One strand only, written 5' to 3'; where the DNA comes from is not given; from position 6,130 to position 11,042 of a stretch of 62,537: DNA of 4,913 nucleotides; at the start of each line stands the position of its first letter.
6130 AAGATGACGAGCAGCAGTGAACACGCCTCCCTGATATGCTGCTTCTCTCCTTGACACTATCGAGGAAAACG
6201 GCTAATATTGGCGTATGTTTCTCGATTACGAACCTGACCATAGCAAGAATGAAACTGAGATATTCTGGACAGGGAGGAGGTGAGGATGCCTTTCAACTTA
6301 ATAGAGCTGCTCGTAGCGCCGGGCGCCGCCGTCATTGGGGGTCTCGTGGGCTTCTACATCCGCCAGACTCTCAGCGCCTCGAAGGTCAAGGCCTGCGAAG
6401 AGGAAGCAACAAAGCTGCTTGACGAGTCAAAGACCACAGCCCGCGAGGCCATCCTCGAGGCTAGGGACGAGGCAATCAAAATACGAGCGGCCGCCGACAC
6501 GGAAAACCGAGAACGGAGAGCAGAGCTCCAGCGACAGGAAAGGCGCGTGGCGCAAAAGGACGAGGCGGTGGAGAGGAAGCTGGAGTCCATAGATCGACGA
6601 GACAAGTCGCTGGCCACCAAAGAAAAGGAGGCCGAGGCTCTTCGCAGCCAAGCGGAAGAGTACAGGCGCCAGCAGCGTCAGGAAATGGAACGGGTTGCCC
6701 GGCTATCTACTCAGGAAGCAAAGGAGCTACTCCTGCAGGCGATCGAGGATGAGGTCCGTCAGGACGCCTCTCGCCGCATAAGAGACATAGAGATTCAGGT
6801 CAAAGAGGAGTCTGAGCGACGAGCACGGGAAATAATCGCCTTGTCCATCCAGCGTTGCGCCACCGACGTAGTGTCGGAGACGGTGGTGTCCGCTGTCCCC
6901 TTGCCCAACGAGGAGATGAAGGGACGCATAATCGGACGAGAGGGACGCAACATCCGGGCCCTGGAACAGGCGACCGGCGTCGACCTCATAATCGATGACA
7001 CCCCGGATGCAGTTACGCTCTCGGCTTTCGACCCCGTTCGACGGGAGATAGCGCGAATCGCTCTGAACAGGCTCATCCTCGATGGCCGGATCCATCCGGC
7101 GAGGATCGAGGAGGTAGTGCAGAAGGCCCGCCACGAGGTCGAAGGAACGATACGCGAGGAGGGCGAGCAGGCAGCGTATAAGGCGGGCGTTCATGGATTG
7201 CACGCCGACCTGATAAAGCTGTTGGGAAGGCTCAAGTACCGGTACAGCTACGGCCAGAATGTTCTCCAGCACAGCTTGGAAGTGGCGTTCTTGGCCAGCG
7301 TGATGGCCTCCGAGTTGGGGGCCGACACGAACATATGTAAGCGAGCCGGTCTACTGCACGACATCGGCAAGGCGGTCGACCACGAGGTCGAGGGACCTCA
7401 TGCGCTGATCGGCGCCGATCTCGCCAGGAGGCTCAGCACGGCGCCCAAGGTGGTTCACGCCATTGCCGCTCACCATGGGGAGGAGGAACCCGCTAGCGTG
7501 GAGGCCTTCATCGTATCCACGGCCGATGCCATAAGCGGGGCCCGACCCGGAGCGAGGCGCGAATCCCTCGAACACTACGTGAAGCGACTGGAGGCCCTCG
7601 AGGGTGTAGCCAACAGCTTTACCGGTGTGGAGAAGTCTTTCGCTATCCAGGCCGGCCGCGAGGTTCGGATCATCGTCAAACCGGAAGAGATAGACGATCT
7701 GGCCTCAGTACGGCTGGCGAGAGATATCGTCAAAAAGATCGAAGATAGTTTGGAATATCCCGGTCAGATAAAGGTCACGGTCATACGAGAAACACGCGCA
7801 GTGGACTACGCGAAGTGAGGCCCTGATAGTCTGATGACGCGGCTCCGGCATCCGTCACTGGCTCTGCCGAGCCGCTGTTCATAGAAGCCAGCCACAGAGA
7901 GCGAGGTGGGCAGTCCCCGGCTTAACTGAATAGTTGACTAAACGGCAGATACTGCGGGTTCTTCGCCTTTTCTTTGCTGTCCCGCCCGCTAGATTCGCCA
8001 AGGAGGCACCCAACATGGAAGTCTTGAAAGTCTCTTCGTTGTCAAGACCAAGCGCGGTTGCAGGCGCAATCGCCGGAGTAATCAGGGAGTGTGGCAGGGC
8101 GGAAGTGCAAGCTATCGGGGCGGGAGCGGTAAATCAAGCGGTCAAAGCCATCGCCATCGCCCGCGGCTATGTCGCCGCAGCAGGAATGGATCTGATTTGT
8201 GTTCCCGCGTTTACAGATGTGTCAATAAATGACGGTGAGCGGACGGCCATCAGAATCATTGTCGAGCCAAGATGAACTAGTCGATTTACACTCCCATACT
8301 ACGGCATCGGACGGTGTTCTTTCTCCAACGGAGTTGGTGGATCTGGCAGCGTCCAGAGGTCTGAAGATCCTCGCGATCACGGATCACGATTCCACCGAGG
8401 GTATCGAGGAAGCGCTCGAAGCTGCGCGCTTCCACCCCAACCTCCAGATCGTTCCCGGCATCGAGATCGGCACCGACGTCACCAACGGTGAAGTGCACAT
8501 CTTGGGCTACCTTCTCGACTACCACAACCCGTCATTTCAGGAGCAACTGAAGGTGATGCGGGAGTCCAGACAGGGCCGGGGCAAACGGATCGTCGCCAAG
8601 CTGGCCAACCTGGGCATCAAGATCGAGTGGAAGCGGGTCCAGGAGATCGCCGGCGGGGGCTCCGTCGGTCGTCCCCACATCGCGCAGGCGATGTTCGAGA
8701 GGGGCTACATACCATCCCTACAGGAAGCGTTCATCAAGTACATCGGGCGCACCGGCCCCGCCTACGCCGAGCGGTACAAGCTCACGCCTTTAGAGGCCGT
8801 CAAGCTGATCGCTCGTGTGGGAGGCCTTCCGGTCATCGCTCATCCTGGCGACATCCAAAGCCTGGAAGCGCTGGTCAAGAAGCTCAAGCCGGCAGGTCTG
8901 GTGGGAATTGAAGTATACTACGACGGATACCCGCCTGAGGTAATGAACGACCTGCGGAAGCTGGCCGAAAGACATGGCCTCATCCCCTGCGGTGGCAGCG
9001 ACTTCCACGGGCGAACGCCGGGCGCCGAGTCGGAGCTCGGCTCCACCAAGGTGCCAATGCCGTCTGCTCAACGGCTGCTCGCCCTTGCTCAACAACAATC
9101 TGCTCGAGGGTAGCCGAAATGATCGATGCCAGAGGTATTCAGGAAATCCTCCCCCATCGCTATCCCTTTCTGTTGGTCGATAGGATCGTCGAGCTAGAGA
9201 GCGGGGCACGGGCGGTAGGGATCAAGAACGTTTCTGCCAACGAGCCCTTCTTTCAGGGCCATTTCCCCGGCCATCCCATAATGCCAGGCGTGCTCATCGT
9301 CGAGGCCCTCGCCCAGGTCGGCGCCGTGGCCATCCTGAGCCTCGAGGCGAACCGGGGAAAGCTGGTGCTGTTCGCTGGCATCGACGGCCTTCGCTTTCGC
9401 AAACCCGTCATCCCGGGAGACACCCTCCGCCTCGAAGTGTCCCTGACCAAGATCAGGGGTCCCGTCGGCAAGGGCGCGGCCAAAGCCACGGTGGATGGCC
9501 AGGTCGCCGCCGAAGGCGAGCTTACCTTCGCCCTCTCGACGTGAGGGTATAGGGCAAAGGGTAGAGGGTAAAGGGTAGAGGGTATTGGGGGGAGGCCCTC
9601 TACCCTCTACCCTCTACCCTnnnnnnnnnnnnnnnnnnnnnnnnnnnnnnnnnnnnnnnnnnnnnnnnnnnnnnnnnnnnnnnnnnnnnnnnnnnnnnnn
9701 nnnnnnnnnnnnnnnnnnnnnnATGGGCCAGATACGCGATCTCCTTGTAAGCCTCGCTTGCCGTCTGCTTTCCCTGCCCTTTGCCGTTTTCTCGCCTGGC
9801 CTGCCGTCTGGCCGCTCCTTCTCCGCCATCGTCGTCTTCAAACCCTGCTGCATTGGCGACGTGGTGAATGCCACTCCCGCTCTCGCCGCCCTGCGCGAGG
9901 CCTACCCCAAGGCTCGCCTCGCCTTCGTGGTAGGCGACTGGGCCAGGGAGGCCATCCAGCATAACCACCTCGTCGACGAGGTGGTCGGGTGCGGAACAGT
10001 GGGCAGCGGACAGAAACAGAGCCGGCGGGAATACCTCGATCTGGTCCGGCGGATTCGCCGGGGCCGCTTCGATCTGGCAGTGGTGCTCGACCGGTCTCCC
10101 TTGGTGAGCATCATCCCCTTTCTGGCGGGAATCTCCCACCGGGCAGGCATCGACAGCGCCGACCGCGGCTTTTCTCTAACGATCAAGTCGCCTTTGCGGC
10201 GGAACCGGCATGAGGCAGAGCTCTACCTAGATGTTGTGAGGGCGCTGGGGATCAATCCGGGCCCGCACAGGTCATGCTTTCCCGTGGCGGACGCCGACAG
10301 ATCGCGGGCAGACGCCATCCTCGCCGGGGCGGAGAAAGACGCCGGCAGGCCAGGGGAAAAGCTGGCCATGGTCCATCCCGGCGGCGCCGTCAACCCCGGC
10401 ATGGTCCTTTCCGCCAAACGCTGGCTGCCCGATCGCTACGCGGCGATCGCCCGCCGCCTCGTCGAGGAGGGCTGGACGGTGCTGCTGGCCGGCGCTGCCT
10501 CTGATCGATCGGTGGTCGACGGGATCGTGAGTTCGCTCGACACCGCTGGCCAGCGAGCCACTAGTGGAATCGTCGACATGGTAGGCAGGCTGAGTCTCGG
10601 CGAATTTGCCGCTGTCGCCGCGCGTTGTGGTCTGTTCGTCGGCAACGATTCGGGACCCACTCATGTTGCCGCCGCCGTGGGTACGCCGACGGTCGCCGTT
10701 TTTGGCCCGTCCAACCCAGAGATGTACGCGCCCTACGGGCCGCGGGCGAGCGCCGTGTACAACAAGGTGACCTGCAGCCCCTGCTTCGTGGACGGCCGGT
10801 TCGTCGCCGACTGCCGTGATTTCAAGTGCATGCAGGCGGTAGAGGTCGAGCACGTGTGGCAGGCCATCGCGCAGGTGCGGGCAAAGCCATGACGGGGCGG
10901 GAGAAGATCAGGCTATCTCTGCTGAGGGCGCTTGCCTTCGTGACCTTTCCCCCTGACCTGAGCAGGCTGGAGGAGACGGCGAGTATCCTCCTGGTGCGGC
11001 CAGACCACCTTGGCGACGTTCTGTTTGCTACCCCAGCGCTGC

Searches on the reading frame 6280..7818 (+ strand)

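Call 19: search_protein_families(library=pfam, proteins=[window:6280-7818:+])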
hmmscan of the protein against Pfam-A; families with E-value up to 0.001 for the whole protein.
window:6280-7818:+ (512 aa): 4 families
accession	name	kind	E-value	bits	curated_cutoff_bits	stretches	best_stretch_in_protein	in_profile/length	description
PF12072.13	RNase_Y_N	-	3.2e-45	154.5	32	1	16-196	9-200/201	RNase Y N-terminal region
PF01966.28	HD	-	7.4e-19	68.6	22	1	328-419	1-114/116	HD domain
PF00013.35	KH_1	-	6.7e-08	32.6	21.5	1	209-260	7-62/66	KH domain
PF08668.18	HDOD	-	2.2e-05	24.5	22.9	1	327-366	94-134/196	HDOD domain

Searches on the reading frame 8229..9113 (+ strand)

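Call 19: search_protein_families(library=pfam, proteins=[window:8229-9113:+])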
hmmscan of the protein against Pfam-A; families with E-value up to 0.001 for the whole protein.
window:8229-9113:+ (294 aa): 1 family
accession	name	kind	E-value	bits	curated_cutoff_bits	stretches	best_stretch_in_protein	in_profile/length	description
PF02811.25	PHP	-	1.2e-10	42.4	26.4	1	19-83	1-66/164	PHP domain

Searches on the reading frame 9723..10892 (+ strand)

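Call 19: search_protein_families(library=pfam, proteins=[window:9723-10892:+])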
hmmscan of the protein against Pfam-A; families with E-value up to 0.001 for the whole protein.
window:9723-10892:+ (389 aa): 1 family
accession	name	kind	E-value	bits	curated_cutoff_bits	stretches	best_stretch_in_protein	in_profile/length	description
PF01075.23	Glyco_transf_9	-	7.5e-40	137.2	22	1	106-357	3-239/247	Glycosyltransferase family 9 (heptosyltransferase)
